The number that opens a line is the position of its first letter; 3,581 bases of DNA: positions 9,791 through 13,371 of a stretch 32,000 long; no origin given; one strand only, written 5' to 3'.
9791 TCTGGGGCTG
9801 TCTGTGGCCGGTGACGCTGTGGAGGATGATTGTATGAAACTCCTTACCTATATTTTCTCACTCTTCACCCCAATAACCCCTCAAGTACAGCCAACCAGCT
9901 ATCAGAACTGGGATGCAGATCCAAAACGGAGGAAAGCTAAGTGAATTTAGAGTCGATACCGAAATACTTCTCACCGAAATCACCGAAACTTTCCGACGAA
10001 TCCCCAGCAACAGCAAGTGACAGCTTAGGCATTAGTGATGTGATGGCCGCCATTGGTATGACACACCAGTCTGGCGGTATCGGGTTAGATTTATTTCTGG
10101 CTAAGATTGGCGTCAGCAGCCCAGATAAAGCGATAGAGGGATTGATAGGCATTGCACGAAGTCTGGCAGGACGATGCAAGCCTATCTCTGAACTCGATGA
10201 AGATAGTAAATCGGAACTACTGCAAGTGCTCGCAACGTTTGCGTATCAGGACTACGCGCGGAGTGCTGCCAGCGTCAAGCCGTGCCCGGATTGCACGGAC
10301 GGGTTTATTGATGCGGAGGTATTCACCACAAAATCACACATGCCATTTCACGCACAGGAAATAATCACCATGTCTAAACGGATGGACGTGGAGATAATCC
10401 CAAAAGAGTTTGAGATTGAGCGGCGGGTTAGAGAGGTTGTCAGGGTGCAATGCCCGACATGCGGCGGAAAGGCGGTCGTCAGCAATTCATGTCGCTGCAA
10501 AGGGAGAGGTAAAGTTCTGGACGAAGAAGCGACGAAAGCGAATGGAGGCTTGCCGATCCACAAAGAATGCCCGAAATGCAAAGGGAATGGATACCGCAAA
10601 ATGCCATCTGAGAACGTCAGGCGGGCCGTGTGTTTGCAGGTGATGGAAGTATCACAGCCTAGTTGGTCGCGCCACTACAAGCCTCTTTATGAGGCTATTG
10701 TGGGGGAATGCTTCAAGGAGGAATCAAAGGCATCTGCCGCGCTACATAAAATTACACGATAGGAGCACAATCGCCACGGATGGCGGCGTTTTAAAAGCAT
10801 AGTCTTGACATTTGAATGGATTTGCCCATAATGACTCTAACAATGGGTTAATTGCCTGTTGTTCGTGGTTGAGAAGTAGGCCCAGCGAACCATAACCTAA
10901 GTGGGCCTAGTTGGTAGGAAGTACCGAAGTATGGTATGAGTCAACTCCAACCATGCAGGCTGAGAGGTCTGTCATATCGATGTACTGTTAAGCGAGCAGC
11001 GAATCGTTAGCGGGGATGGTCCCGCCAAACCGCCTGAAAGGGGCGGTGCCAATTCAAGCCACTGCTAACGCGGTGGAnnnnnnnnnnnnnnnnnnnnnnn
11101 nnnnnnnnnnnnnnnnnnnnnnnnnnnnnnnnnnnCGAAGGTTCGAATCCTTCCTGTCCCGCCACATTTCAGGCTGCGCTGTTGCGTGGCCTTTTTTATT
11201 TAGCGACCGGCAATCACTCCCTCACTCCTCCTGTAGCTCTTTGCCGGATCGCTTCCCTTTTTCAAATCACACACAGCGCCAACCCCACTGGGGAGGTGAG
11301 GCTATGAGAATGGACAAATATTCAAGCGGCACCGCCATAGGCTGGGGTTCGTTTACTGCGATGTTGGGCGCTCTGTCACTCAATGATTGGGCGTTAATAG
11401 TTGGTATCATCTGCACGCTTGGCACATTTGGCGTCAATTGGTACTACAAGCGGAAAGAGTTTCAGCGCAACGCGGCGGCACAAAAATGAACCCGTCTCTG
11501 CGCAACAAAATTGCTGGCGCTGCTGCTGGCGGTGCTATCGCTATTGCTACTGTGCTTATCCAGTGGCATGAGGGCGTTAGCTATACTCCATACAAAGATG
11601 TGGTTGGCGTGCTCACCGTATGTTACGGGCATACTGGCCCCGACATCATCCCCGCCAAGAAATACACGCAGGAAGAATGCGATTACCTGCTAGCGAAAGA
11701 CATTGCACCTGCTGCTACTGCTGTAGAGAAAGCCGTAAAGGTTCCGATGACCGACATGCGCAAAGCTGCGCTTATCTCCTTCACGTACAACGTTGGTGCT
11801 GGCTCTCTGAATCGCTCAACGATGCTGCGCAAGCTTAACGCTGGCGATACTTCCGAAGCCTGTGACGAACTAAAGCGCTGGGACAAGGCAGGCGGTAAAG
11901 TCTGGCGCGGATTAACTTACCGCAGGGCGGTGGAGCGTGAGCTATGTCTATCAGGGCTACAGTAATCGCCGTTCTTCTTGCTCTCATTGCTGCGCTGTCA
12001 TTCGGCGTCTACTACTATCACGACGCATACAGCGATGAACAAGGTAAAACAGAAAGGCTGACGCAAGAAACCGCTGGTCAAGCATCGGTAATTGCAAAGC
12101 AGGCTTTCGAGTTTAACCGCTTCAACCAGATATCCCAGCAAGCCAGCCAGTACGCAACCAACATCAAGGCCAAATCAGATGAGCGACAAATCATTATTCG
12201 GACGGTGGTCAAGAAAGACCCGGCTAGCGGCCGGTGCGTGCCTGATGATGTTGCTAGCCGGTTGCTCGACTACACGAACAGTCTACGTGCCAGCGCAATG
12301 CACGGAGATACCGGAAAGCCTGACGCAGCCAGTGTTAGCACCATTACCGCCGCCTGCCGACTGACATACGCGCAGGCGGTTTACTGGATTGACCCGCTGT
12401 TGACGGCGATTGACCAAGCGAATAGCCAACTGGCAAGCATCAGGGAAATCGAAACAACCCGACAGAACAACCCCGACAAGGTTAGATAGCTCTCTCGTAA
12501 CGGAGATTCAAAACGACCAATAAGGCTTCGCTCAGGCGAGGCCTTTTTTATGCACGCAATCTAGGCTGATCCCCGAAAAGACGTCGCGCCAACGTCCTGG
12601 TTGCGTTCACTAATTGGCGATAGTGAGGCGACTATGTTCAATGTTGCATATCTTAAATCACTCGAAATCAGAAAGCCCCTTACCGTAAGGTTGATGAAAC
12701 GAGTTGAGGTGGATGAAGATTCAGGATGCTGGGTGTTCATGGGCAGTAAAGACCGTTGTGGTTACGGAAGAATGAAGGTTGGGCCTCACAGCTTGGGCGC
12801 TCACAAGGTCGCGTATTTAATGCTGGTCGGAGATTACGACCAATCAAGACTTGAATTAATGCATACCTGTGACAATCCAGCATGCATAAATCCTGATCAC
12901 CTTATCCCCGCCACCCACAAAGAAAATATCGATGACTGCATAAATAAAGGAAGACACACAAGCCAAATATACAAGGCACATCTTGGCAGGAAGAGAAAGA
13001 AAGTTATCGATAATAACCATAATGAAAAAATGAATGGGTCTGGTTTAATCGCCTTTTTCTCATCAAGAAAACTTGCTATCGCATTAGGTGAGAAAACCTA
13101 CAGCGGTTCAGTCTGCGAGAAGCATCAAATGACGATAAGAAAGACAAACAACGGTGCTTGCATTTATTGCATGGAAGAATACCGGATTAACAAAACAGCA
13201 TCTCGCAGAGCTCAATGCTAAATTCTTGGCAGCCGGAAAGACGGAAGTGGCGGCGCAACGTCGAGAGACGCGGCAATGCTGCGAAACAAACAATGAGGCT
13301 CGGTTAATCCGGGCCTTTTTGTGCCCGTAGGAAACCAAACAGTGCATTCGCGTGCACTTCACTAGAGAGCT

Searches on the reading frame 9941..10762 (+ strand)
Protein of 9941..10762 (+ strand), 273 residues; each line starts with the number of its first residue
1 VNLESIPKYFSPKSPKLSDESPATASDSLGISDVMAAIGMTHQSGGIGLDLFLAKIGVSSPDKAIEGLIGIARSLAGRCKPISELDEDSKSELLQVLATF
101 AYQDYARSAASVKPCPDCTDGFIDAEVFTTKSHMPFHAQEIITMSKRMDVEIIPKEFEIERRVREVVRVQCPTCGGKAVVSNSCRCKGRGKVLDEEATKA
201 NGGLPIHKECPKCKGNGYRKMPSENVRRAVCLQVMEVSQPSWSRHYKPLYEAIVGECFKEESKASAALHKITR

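Call 68: search_protein_families(library=pfam, proteins=[window:9941-10762:+], max_evalue=0.001)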
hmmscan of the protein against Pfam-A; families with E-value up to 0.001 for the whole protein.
window:9941-10762:+ (273 aa): 1 family
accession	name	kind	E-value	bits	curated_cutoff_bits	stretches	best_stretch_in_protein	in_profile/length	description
PF03589.19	Antiterm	-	5.1e-42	142.4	26.7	2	180-264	3-86/87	Antitermination protein Q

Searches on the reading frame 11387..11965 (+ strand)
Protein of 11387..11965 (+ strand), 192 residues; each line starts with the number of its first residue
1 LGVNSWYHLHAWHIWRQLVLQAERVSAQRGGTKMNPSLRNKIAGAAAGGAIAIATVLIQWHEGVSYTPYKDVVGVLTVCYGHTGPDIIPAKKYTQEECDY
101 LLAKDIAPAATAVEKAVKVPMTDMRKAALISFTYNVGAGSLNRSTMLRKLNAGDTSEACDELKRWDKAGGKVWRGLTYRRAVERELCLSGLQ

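Call 68: search_protein_families(library=pfam, proteins=[window:11387-11965:+], max_evalue=0.001)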
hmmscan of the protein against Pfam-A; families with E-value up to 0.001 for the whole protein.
window:11387-11965:+ (192 aa): 1 family
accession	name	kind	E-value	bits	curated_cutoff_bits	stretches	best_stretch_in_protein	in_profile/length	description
PF00959.24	Phage_lysozyme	-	2e-44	151.3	22.3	1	61-183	3-125/125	Phage lysozyme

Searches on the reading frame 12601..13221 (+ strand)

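Call 68: search_protein_families(library=pfam, proteins=[window:12601-13221:+], max_evalue=0.001)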
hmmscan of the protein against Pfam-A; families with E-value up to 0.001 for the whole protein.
window:12601-13221:+ (206 aa): 2 families
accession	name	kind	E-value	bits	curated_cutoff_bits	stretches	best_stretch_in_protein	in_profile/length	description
PF13392.12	HNH_3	-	4e-06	26.8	24.8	1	66-109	2-44/46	HNH endonuclease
PF05551.17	zf-His_Me_endon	-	8e-05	23.3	27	1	81-113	62-94/131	Zinc-binding loop region of homing endonuclease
